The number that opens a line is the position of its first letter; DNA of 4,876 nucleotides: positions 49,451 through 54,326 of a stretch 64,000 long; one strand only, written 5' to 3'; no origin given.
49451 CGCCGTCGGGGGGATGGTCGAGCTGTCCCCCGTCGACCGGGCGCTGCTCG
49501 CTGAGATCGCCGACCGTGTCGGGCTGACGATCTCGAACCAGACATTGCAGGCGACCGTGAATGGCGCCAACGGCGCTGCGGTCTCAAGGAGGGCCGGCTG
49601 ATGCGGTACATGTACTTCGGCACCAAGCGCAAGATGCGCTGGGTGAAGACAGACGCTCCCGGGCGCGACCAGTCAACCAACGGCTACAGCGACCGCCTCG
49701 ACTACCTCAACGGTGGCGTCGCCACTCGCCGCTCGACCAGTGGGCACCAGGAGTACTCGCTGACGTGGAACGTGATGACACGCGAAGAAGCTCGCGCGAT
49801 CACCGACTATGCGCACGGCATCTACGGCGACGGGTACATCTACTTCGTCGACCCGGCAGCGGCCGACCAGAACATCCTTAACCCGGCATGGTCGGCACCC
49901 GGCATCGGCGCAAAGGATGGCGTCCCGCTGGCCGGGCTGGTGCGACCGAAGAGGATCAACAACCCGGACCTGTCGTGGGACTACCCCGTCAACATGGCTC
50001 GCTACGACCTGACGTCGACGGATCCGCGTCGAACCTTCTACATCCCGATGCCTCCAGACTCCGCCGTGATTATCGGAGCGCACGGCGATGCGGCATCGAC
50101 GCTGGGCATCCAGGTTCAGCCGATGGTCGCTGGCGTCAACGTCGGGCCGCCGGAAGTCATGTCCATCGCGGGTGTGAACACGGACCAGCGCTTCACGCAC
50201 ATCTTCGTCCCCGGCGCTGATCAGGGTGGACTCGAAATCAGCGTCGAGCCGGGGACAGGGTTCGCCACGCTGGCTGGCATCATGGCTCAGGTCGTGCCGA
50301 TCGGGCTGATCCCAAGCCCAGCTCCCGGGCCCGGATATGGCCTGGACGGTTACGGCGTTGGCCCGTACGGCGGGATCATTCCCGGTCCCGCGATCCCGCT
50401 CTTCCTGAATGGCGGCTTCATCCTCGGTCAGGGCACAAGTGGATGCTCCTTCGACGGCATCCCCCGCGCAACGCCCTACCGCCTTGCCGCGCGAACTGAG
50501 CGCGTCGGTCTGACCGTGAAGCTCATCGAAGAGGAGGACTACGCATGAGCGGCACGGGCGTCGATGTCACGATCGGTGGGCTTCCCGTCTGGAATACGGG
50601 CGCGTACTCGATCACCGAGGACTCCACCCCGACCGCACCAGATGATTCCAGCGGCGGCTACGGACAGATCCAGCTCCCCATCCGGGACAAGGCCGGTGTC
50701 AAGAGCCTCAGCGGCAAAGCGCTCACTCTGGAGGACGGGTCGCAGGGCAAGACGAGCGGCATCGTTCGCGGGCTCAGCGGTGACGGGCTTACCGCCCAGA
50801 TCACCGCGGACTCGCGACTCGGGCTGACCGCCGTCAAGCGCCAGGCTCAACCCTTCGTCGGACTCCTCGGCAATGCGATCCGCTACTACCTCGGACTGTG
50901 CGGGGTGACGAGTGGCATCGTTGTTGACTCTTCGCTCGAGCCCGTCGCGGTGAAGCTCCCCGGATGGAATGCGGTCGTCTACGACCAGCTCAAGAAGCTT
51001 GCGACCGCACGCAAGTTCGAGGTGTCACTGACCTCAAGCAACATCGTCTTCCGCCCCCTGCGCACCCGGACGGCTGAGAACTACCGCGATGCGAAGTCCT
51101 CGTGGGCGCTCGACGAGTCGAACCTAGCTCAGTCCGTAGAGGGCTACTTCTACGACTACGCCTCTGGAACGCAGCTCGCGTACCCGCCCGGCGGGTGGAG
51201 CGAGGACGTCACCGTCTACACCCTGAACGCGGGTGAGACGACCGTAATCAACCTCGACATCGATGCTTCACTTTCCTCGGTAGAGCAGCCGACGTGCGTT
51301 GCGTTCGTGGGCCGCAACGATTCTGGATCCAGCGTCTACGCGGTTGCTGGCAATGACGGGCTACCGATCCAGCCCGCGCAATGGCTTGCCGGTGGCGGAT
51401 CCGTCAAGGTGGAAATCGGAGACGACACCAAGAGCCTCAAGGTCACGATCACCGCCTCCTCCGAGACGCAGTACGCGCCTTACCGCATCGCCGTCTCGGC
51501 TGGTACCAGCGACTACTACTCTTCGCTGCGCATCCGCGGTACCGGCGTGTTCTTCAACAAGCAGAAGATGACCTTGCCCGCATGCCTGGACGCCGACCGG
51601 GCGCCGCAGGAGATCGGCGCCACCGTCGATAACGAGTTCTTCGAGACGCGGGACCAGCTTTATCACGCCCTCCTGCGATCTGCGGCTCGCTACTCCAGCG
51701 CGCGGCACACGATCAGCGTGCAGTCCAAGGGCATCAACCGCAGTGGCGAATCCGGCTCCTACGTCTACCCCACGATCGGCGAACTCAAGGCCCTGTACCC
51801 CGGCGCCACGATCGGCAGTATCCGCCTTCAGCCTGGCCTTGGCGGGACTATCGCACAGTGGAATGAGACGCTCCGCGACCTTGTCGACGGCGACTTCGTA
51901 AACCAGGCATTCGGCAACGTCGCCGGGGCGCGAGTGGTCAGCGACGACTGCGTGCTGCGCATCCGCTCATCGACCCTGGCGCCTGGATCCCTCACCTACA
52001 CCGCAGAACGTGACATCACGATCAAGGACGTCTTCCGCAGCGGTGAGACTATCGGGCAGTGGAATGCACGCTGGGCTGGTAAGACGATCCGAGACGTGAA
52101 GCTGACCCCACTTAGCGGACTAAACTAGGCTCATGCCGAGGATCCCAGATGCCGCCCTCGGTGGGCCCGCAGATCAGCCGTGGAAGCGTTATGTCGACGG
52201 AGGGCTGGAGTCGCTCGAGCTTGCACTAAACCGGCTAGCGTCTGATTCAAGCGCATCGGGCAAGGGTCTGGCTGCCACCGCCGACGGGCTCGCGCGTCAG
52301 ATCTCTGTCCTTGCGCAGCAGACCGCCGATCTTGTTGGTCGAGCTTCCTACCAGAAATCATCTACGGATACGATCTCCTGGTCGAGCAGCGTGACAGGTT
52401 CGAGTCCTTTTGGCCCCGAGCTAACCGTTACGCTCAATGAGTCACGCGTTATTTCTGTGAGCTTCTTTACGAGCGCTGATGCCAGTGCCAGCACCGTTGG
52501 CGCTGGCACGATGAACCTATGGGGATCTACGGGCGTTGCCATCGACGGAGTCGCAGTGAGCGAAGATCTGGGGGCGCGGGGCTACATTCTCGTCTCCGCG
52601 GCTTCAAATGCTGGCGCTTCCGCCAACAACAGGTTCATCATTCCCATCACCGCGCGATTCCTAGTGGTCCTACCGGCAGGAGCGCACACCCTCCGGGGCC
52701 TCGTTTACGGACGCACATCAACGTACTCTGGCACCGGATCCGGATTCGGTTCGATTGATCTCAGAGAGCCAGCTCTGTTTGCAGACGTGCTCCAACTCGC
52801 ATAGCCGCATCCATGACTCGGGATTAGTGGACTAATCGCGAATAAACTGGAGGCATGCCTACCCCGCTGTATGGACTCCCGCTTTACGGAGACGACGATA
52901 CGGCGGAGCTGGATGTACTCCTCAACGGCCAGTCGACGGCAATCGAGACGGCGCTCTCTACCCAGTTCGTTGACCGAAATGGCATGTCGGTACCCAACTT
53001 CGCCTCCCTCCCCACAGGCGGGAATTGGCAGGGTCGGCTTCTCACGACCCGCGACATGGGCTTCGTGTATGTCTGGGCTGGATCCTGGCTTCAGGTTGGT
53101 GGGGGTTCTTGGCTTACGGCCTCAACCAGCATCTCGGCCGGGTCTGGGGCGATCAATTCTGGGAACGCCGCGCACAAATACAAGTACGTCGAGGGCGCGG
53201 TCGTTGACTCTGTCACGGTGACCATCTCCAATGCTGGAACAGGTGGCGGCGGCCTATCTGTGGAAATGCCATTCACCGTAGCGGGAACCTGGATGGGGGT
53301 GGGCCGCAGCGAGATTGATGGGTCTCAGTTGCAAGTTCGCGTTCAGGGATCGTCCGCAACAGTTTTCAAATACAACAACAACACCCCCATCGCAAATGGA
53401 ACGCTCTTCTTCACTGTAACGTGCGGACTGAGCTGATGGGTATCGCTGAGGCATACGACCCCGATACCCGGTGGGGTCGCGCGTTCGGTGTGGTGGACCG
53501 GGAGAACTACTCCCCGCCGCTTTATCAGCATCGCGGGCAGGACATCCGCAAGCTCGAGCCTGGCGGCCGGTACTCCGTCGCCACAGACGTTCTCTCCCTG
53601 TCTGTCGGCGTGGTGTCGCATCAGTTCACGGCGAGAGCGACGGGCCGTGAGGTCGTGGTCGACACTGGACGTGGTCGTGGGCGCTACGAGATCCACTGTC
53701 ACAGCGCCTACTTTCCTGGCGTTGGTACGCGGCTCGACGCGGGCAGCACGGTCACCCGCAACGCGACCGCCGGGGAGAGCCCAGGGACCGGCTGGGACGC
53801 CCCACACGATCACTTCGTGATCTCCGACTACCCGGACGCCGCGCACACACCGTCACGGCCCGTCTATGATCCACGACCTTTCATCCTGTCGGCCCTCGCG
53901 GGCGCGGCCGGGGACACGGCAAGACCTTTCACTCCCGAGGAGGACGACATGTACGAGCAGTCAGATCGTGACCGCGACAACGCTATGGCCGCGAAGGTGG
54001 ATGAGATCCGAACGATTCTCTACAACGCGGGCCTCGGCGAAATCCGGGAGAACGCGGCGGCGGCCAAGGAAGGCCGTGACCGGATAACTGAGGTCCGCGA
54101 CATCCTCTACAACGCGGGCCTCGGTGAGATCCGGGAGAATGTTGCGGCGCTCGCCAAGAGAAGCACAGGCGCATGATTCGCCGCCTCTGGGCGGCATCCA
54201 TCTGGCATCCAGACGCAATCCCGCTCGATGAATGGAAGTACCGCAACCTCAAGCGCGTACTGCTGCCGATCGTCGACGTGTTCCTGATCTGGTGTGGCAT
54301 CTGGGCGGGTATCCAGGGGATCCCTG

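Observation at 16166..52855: Virion genes driven by many separate leaderless promoters instead of one late operon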

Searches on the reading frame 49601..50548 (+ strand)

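Call 140: search_protein_families(library=phrogs, proteins=[window:49601-50548:+], max_evalue=0.01)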
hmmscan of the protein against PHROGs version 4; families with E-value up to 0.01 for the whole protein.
window:49601-50548:+ (315 aa): 2 families
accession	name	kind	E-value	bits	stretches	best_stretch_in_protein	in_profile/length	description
phrog_20280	-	tail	4.5e-50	171.5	2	3-216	4-225/340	minor tail protein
phrog_27130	-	tail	1.2e-05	24.9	1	3-99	4-99/709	tail protein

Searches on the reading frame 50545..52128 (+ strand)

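Call 140: search_protein_families(library=phrogs, proteins=[window:50545-52128:+], max_evalue=0.01)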
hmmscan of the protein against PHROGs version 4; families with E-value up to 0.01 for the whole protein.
window:50545-52128:+ (527 aa): 1 family
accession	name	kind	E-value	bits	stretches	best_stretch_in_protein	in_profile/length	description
phrog_14644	-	tail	3.8e-126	423.1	1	5-524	209-743/747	tail protein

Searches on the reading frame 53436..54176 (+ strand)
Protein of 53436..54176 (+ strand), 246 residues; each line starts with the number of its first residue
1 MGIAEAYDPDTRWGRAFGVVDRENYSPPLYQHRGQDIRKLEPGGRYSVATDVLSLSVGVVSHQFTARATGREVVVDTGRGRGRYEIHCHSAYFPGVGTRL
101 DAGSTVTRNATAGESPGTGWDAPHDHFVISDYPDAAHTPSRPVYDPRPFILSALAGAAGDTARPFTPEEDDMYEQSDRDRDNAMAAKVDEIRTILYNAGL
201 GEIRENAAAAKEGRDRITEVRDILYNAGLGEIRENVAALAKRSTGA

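Call 31: search_protein_families(library=pfam, proteins=[window:53436-54176:+], max_evalue=0.1)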
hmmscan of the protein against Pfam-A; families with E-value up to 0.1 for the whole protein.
window:53436-54176:+ (246 aa): 1 family
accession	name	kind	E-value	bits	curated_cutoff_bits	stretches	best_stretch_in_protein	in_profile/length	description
PF01551.29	Peptidase_M23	-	0.058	14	28.7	1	47-130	11-88/96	Peptidase family M23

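Call 140: search_protein_families(library=phrogs, proteins=[window:53436-54176:+], max_evalue=0.01)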
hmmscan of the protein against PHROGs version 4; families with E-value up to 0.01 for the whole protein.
window:53436-54176:+ (246 aa): 1 family
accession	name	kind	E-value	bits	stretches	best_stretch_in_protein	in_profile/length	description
phrog_13392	-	lysis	0.00054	20.6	1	113-193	130-201/308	endolysin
